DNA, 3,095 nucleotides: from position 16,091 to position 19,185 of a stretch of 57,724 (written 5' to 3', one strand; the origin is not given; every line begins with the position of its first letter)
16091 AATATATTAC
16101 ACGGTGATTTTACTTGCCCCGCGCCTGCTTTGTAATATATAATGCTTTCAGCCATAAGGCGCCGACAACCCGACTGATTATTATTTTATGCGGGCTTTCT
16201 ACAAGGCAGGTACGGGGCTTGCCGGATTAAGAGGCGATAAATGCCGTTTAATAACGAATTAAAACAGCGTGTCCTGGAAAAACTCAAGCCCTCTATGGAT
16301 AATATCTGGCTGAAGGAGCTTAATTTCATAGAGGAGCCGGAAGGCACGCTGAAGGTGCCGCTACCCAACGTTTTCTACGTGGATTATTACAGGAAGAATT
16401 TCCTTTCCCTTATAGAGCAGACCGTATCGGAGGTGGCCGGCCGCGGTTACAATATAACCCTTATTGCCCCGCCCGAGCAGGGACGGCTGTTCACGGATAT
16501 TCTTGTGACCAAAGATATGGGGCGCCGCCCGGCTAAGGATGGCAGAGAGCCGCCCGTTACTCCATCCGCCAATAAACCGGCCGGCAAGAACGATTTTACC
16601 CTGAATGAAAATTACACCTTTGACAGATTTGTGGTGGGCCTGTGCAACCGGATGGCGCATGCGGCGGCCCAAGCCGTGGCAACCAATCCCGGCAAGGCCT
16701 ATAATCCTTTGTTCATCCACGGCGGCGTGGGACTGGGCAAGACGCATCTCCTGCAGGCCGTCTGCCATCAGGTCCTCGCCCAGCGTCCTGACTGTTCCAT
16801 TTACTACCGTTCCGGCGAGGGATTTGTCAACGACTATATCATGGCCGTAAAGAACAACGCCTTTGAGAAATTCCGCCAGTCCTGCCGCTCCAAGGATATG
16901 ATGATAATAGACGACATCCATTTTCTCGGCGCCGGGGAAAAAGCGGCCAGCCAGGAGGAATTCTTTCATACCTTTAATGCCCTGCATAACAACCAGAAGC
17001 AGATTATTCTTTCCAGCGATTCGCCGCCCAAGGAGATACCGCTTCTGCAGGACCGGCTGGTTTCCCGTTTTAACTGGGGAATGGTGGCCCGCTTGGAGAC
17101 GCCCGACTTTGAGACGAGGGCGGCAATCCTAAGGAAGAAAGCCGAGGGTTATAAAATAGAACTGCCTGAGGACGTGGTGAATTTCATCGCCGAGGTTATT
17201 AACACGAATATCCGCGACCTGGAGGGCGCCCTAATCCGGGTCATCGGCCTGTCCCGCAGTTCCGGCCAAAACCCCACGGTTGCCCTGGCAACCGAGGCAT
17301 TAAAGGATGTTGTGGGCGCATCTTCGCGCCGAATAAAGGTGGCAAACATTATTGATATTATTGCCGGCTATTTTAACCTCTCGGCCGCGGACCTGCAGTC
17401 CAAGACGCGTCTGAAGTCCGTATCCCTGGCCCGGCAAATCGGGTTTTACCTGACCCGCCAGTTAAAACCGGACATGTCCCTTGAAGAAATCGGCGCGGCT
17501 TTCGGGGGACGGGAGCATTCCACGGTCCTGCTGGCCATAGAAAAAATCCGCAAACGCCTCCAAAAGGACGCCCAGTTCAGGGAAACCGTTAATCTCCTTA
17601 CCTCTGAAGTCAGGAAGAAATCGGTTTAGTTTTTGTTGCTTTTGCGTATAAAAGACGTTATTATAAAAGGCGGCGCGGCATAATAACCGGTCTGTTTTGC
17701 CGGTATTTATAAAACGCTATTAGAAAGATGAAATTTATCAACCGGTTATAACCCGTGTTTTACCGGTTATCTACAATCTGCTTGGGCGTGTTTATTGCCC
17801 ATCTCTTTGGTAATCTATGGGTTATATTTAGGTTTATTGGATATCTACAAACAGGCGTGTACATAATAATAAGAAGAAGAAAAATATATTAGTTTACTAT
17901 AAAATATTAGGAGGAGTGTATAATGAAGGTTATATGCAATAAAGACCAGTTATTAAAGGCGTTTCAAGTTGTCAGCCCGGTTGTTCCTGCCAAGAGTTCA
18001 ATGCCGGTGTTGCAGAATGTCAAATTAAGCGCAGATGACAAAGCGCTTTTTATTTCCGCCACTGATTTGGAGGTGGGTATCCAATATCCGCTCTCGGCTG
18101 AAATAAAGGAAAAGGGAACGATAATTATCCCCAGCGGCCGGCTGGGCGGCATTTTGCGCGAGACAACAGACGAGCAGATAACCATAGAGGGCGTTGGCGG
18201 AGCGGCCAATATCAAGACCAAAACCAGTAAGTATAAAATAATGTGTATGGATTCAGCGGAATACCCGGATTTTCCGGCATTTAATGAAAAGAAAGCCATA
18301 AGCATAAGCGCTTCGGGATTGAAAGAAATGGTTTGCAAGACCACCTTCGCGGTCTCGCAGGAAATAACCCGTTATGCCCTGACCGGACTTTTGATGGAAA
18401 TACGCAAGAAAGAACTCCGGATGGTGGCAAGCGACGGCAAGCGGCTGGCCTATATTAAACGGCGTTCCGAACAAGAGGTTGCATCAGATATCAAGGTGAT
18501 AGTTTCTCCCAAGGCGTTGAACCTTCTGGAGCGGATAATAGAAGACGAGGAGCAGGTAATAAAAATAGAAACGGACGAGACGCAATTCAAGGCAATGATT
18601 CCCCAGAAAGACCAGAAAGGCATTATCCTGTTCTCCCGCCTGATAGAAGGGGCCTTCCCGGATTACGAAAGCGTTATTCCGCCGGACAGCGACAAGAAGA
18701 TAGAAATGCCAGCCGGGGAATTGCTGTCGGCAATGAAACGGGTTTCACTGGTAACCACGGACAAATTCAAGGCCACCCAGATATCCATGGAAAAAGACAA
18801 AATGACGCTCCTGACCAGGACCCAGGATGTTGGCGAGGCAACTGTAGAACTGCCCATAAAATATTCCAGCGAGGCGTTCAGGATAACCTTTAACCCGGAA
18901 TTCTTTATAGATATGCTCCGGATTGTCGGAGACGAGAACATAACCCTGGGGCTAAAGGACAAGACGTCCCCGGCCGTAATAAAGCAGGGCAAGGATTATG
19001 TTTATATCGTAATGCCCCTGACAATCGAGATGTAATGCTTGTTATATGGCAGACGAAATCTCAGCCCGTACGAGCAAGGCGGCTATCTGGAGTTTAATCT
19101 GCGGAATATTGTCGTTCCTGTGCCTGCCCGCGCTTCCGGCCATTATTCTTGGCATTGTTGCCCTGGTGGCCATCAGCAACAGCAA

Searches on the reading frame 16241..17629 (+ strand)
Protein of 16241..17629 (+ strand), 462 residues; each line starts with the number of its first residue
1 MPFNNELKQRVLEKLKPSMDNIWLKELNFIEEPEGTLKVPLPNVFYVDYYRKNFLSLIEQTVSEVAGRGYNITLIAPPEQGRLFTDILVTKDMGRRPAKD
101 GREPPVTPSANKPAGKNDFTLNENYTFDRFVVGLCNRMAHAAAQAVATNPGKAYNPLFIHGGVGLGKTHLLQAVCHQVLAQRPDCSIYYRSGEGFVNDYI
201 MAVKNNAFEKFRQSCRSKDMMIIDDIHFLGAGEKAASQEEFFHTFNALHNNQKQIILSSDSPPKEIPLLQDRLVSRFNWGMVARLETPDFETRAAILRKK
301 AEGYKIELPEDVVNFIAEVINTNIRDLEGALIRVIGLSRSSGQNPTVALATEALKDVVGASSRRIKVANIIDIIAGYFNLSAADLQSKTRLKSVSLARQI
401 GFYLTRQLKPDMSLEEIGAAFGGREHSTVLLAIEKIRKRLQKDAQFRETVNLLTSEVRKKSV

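Call 40: search_protein_families(library=pfam, proteins=[window:16241-17629:+], max_evalue=0.00001)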
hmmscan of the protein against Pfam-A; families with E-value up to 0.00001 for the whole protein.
window:16241-17629:+ (462 aa): 5 families
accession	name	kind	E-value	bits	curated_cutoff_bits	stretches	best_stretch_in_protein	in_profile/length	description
PF00308.24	Bac_DnaA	-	2.3e-62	210.4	23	1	121-283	1-161/162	Bacterial DnaA ATPAse domain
PF08299.17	Bac_DnaA_C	-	6.5e-23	81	31.5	1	368-436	2-69/69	Bacterial dnaA protein helix-turn-helix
PF00004.35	AAA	-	9.2e-07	29.8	21.2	1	158-275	2-125/131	ATPase family associated with various cellular activities (AAA)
PF01695.23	IstB_IS21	-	1.6e-06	28.3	24.1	1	157-261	95-194/238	IstB-like ATP binding protein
PF01443.25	Viral_helicase1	-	4.8e-06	27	21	1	158-293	2-135/228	Viral superfamily 1 RNA helicase core domain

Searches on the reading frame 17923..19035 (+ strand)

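Call 40: search_protein_families(library=pfam, proteins=[window:17923-19035:+], max_evalue=0.00001)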
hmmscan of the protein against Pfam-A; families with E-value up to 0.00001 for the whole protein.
window:17923-19035:+ (370 aa): 3 families
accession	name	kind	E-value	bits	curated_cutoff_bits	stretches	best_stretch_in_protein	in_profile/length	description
PF00712.24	DNA_pol3_beta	-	2.7e-30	105.4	24.4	1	1-117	1-119/120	DNA polymerase III beta subunit, N-terminal domain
PF02767.21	DNA_pol3_beta_2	-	2.5e-24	86.2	27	1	128-247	2-116/116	DNA polymerase III beta subunit, central domain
PF02768.20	DNA_pol3_beta_3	-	4e-21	75.5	27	1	250-365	2-119/121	DNA polymerase III beta subunit, C-terminal domain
